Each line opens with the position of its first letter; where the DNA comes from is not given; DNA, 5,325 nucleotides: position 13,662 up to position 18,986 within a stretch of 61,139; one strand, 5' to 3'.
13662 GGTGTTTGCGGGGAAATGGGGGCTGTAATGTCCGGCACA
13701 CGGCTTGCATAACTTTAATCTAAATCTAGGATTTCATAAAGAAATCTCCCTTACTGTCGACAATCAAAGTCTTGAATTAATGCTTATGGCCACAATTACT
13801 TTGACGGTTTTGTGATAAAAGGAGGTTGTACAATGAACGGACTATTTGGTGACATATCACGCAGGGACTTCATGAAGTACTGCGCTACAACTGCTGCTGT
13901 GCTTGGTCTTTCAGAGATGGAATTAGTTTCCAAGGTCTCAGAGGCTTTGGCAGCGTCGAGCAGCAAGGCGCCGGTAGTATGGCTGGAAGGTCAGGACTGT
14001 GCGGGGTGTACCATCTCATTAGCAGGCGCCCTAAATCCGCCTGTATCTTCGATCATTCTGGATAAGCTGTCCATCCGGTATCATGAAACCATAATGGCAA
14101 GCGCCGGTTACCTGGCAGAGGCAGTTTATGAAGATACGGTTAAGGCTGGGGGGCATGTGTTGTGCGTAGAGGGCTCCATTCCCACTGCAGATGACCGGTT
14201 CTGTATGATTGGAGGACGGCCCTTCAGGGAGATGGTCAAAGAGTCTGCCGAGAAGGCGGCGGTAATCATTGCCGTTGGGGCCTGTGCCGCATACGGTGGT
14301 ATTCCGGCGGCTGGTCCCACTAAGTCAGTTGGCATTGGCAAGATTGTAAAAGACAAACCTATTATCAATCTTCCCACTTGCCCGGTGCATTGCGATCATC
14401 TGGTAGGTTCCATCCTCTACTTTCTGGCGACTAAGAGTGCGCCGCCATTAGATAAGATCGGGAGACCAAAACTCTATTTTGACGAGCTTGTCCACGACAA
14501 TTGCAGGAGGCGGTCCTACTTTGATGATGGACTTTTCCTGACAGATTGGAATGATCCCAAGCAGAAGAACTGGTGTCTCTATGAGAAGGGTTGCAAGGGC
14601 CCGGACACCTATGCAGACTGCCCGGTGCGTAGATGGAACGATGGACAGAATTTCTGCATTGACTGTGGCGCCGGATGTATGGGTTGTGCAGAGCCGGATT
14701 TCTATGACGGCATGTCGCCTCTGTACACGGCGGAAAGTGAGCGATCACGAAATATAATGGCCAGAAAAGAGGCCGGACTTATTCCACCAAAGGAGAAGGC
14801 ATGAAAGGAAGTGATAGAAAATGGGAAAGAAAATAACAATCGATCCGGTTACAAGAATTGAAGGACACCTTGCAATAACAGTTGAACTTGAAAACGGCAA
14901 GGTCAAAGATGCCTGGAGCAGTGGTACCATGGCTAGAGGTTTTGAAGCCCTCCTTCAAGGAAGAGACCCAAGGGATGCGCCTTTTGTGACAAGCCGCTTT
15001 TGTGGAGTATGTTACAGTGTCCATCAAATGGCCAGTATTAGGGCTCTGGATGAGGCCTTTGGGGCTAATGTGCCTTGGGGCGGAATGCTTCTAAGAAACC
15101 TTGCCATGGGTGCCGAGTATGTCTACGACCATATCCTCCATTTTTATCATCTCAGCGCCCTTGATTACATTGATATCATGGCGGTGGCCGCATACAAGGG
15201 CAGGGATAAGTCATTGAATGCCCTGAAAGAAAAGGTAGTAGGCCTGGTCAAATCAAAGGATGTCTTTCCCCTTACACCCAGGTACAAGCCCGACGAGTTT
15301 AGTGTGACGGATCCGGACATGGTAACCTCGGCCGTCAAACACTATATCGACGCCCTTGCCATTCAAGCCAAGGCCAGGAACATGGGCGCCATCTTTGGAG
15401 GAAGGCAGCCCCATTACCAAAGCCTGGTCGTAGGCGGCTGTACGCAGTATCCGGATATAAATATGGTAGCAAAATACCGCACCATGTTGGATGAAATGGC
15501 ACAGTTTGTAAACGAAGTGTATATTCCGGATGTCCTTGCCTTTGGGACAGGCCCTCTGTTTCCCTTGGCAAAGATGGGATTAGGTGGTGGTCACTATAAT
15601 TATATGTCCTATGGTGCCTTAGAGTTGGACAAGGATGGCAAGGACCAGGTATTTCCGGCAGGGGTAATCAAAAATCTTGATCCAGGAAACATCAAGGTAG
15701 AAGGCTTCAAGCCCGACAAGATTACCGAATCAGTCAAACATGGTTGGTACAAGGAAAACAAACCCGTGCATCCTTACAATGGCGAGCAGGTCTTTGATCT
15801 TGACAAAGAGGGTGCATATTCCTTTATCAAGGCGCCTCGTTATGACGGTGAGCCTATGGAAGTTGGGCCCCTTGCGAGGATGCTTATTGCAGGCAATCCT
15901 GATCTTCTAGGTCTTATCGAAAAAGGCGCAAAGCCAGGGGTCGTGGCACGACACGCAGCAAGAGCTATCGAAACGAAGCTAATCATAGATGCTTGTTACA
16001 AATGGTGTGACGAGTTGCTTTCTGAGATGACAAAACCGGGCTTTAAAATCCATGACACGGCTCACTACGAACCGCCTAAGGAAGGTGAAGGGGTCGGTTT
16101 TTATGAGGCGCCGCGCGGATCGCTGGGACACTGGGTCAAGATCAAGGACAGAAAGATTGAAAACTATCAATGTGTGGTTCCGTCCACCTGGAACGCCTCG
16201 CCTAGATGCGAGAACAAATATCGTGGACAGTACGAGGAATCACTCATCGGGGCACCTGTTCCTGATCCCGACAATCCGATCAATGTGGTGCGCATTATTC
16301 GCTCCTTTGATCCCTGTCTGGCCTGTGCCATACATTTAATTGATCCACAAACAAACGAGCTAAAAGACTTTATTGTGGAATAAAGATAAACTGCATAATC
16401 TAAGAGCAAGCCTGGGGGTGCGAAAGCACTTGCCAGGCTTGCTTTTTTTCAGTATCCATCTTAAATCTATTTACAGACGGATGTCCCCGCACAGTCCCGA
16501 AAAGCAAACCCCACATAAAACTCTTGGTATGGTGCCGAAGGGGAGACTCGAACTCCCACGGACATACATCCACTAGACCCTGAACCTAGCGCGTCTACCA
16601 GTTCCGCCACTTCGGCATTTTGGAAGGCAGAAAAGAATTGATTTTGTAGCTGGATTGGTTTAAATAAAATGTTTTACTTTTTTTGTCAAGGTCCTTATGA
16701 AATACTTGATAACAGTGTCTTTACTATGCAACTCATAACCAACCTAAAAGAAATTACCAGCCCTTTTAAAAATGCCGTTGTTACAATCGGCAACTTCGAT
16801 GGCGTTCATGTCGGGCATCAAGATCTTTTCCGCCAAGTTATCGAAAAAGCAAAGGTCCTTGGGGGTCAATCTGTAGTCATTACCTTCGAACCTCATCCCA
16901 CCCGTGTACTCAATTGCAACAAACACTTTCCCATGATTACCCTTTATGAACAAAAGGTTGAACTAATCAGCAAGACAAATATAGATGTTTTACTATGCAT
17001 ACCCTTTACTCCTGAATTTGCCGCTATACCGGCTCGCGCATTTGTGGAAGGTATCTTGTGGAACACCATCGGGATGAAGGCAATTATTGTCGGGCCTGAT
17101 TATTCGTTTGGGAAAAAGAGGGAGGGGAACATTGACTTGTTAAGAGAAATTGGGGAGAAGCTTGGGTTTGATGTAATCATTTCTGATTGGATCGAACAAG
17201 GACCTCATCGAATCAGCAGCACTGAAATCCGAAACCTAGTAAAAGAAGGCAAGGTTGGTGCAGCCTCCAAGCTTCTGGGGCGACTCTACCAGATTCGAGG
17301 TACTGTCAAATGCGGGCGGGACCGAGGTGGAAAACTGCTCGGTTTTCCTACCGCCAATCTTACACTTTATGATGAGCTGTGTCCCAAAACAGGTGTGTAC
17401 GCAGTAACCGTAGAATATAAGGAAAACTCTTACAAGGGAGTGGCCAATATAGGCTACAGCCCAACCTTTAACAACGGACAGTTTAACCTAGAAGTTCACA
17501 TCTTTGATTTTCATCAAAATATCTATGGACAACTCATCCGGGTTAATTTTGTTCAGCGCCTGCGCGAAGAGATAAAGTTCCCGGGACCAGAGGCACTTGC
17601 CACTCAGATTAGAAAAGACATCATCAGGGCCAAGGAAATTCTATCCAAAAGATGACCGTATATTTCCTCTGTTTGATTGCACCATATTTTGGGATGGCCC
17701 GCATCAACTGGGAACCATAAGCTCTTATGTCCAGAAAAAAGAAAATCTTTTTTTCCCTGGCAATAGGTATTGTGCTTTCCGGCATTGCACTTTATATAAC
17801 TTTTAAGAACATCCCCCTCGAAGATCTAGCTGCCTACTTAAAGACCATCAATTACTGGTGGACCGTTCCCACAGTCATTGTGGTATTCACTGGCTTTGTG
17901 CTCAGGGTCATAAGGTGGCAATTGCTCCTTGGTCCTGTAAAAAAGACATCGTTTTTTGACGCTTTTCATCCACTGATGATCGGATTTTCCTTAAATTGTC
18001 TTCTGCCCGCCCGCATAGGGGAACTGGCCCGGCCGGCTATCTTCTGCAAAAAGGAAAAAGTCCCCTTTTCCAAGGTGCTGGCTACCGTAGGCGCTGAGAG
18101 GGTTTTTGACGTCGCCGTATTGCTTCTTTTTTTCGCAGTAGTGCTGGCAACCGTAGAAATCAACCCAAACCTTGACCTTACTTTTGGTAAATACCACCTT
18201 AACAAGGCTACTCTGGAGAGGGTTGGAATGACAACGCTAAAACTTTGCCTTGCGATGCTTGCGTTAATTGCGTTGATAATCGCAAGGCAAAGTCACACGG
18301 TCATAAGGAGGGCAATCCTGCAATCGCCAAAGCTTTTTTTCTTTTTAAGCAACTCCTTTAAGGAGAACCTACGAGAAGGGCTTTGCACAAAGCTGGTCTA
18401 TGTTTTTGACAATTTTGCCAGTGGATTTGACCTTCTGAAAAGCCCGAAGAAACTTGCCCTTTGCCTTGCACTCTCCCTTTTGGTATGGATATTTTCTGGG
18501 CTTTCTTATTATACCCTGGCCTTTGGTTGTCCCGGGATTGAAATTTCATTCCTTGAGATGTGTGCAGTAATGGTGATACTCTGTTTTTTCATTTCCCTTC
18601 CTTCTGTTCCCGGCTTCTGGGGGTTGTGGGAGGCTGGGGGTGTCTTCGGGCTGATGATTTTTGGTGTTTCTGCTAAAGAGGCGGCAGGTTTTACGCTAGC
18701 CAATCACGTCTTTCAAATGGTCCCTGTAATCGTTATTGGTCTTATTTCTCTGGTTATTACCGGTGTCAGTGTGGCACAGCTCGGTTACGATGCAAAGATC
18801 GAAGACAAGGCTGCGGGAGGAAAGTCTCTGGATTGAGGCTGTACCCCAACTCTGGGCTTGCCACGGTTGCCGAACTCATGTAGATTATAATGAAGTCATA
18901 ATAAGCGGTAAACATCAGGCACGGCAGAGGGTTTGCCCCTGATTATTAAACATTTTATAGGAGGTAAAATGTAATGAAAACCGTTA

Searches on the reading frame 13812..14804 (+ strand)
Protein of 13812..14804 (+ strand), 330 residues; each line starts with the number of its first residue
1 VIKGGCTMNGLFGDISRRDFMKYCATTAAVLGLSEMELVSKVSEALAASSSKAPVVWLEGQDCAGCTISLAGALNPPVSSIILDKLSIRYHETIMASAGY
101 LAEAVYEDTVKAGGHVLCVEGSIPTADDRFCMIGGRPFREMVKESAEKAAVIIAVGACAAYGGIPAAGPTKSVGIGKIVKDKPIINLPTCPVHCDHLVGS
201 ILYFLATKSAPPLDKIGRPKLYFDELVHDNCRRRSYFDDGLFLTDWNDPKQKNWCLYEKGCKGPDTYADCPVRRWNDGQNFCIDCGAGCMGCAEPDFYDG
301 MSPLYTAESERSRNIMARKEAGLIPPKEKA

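Call 17: search_protein_families(library=pfam, proteins=[window:13812-14804:+], max_evalue=0.0001)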
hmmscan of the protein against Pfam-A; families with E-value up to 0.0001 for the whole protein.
window:13812-14804:+ (330 aa): 2 families
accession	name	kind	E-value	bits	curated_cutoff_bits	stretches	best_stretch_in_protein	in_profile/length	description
PF14720.11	NiFe_hyd_SSU_C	-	9.1e-30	103.3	27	1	223-305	1-80/80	NiFe/NiFeSe hydrogenase small subunit C-terminal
PF01058.29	Oxidored_q6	-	2.3e-27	95.7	27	1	63-203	1-127/128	NADH ubiquinone oxidoreductase, 20 Kd subunit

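Call 43: search_protein_families(library=ncbifam, proteins=[window:13812-14804:+], max_evalue=1e-10)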
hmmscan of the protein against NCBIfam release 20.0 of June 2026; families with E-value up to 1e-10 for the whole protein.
window:13812-14804:+ (330 aa): 3 families
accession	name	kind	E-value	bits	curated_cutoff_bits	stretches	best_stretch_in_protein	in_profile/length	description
TIGR00391.1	hydA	subfamily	2.2e-93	313.3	179.5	1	14-312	14-316/365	hydrogenase small subunit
NF045520.1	H2_NiFeSe_small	exception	6.5e-77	259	470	1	15-306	2-313/314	NiFeSe hydrogenase small subunit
NF007779.0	PRK10468.1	equivalog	2e-74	250.8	659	1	14-304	12-309/372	hydrogenase 2 small subunit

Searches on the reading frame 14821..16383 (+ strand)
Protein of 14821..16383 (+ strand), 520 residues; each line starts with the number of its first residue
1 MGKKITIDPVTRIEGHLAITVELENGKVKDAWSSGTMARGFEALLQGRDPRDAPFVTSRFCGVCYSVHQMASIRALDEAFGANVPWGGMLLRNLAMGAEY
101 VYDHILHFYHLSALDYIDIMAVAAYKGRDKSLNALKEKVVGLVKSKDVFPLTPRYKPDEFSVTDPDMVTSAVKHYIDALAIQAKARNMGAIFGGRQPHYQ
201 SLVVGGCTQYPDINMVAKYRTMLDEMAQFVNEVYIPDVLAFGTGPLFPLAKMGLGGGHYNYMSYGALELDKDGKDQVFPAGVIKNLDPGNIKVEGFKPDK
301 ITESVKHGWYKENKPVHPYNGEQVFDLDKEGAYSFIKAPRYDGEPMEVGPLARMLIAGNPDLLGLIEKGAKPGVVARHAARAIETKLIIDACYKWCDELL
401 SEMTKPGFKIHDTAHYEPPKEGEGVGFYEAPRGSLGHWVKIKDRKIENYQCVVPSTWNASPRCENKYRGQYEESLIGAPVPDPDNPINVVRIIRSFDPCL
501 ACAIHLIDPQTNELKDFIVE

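Call 17: search_protein_families(library=pfam, proteins=[window:14821-16383:+], max_evalue=0.0001)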
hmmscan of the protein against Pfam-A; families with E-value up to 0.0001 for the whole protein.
window:14821-16383:+ (520 aa): 1 family
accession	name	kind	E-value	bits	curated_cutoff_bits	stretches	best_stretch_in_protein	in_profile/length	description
PF00374.24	NiFeSe_Hases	-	2.1e-152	509.1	25.8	1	39-505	1-508/508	Nickel-dependent hydrogenase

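Call 43: search_protein_families(library=ncbifam, proteins=[window:14821-16383:+], max_evalue=1e-10)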
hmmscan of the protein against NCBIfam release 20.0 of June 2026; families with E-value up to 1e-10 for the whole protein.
window:14821-16383:+ (520 aa): 8 families
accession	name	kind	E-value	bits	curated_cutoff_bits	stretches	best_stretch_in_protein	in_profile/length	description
NF033181.1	NiFeSe_hydrog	equivalog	2.3e-220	732.8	600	1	3-516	2-506/507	nickel-dependent hydrogenase large subunit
NF045518.1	H2_NiFeSe_large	exception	1.2e-137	459.7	780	2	143-508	116-483/485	NiFeSe hydrogenase large subunit HysA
NF007778.0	PRK10467.1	equivalog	8.1e-116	387.6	969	2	1-356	1-385/567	hydrogenase 2 large subunit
NF007550.0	PRK10170.1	equivalog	9e-89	298.5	1101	2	166-514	197-591/597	Ni/Fe-hydrogenase large subunit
TIGR03295.1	frhA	equivalog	1.5e-45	155.9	392.5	2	1-120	1-121/412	coenzyme F420 hydrogenase subunit alpha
NF040828.1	sulfhyd_ShyA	equivalog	7.7e-37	127.2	700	2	5-117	3-116/415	NAD(P)-dependent hydrogenase/sulfhydrogenase 2 subunit alpha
NF041785.2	VhuA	equivalog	3e-30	105.1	800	1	4-117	3-117/418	F420-non-reducing hydrogenase Vhu subunit A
NF040832.1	sulfhyd_HydA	equivalog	6.4e-18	65.1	880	0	4-119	4-120/426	NADPH-dependent hydrogenase/sulfhydrogenase 1 subunit alpha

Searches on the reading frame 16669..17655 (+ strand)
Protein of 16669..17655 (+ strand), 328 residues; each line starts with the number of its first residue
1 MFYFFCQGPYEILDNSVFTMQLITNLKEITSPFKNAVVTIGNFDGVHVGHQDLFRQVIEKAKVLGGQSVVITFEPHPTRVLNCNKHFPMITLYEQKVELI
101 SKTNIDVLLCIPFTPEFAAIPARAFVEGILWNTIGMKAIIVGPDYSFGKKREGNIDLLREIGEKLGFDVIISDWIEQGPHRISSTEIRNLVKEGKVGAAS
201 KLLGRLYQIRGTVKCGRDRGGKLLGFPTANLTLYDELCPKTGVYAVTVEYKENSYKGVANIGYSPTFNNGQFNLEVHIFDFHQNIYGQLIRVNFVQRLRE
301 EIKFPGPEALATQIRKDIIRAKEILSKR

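Call 17: search_protein_families(library=pfam, proteins=[window:16669-17655:+], max_evalue=0.0001)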
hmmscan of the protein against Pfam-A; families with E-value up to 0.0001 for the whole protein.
window:16669-17655:+ (328 aa): 3 families
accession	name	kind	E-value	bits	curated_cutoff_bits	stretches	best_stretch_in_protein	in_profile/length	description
PF06574.18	FAD_syn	-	5.9e-49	166.3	27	1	34-185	6-157/158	FAD synthetase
PF01687.23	Flavokinase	-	2.7e-42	144.3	19.6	1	203-325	1-124/124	Riboflavin kinase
PF01467.32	CTP_transf_like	-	1.5e-05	25.6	21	1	39-189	2-132/133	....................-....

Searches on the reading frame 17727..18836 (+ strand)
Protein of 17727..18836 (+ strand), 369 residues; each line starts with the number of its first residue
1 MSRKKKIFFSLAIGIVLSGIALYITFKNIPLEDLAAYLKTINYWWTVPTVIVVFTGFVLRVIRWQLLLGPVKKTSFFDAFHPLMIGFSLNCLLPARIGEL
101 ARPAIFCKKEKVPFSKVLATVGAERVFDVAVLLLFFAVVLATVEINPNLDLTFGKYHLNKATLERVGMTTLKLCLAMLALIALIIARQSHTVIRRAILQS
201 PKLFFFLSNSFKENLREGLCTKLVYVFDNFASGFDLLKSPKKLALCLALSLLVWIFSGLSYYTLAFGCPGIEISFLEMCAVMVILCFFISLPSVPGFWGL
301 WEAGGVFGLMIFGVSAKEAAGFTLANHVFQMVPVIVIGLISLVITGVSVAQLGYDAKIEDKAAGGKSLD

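Call 40: search_protein_families(library=pfam, proteins=[window:17727-18836:+], max_evalue=0.00001)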
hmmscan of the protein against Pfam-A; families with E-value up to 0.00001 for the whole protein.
window:17727-18836:+ (369 aa): 1 family
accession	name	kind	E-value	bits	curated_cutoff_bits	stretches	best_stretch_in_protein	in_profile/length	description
PF03706.18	LPG_synthase_TM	-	8.4e-46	157.2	33.4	1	12-338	2-302/302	Lysylphosphatidylglycerol synthase TM region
